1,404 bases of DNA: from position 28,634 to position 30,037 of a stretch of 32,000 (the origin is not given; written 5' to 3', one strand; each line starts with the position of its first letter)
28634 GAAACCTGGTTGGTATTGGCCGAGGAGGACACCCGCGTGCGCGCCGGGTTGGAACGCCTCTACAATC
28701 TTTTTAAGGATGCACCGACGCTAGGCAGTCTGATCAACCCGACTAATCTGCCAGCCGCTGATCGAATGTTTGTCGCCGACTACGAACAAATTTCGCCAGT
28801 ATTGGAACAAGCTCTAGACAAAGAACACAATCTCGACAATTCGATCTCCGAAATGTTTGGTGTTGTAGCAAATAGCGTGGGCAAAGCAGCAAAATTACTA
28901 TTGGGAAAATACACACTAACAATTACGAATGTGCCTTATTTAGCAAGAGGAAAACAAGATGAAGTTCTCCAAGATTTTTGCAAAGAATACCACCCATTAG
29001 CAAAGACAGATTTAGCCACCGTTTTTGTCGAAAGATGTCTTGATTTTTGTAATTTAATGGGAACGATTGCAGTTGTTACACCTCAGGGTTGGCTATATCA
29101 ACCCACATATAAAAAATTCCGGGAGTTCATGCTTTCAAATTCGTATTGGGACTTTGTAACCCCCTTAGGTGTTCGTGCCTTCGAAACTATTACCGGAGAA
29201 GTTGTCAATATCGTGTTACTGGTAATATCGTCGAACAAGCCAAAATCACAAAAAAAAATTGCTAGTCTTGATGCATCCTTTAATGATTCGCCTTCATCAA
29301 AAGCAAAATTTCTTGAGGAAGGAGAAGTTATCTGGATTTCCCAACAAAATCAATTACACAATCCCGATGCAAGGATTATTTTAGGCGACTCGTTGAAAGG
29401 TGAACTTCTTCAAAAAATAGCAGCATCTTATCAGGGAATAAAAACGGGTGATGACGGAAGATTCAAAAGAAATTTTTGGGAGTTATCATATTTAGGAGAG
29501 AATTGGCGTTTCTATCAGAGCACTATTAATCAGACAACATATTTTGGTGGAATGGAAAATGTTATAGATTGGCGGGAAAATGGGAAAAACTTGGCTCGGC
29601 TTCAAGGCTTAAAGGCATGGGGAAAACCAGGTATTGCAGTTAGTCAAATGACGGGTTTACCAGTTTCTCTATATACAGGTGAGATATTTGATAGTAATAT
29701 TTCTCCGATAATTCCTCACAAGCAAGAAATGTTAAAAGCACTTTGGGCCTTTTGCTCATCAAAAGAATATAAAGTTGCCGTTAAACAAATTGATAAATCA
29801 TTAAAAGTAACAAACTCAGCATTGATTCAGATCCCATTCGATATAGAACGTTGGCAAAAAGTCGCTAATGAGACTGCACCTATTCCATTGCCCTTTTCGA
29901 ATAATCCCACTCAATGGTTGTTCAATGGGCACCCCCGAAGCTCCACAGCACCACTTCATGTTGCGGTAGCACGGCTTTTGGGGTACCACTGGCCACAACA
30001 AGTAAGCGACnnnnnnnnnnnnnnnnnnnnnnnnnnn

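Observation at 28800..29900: pglX is a compositional chimera, with an AT-rich cassette of about 1.1 kb that includes motif IV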

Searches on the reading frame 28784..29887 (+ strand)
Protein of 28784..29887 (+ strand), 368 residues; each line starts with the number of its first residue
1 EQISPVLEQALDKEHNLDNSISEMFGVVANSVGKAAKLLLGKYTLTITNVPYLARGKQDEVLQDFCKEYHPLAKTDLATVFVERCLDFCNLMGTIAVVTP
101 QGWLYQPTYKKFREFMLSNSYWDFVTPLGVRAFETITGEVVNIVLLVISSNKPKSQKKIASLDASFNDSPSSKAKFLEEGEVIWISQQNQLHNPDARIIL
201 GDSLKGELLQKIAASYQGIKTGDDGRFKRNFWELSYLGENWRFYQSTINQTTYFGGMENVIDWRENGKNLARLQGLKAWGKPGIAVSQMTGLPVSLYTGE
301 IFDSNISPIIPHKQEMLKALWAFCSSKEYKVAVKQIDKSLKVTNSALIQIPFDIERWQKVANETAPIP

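Call 69: search_dna_similar(query=window:28784-29887:+, collection=plasmids, mode=protein, max_rows=10)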
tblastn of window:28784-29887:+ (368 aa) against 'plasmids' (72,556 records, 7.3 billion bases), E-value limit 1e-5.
Records with a match: 258; places in all: 265; records where one place covers at least 80% of the query: 72.
Best place of each record, by identity: <60% 258.
By first word of the organism name: Acinetobacter 120; Escherichia 44; Salmonella 16; Ligilactobacillus 6; Klebsiella 5; Vibrio 4; Moellerella 4; Lactiplantibacillus 4; Deinococcus 3; Rhodococcus 3; and 43 more.
By predicted mobility (MOB-suite, as given by PLSDB): conjugative 98; mobilizable 87; non-mobilizable 73.
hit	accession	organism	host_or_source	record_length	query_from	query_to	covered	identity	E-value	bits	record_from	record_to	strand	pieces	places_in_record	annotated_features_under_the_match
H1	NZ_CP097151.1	Deinococcus sp. QL22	-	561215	1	366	99%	43.4%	5e-90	302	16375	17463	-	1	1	N-6 DNA methylase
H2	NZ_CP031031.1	Runella sp. SP2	whole organism,freshwater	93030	1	366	99%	40.7%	2e-84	286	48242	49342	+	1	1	type II restriction endonuclease subunit M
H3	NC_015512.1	Haliscomenobacter hydrossis DSM 1100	activated sludge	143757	1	366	99%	39.2%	2e-78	269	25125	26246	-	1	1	hypothetical protein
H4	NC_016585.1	Azospirillum lipoferum 4B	-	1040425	3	366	99%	38.7%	7e-73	253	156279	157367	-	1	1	none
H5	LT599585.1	Pseudomonas veronii 1YdBTEX2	-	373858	26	366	93%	39.7%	1e-76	263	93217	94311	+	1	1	hypothetical protein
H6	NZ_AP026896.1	Aeromonas caviae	Microbe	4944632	41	366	89%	39.6%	3e-71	248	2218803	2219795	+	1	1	none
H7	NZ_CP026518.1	Deinococcus sp. NW-56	whole organism,water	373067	11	366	97%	29.1%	2e-42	165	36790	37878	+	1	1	N-6 DNA methylase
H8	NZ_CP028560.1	Acinetobacter sp. WCHA45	Culture,Sewage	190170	5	365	98%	26.4%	5e-24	111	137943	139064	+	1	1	pglX: BREX-1 system adenine-specific DNA-methyltransferase PglX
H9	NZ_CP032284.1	Acinetobacter sp. WCHA55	Culture,Sewage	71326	5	352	95%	24.6%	1e-23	109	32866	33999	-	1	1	pglX: BREX-1 system adenine-specific DNA-methyltransferase PglX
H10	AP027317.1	Sphingobium sp. TomMM15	-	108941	36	368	90%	25.5%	5e-20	99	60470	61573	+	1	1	hypothetical protein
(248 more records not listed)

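Call 70: find_related_loci(query=window:28784-29887:+, collection=viral_contigs, flank=3000)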
Query window:28784-29887:+ (368 aa) in viral_contigs; peptide patterns used: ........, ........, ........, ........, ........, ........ (x = any residue, [..] = any of these).
15 stretches matched a pattern, but none encodes a relative of the query by tblastn (E <= 1e-3).
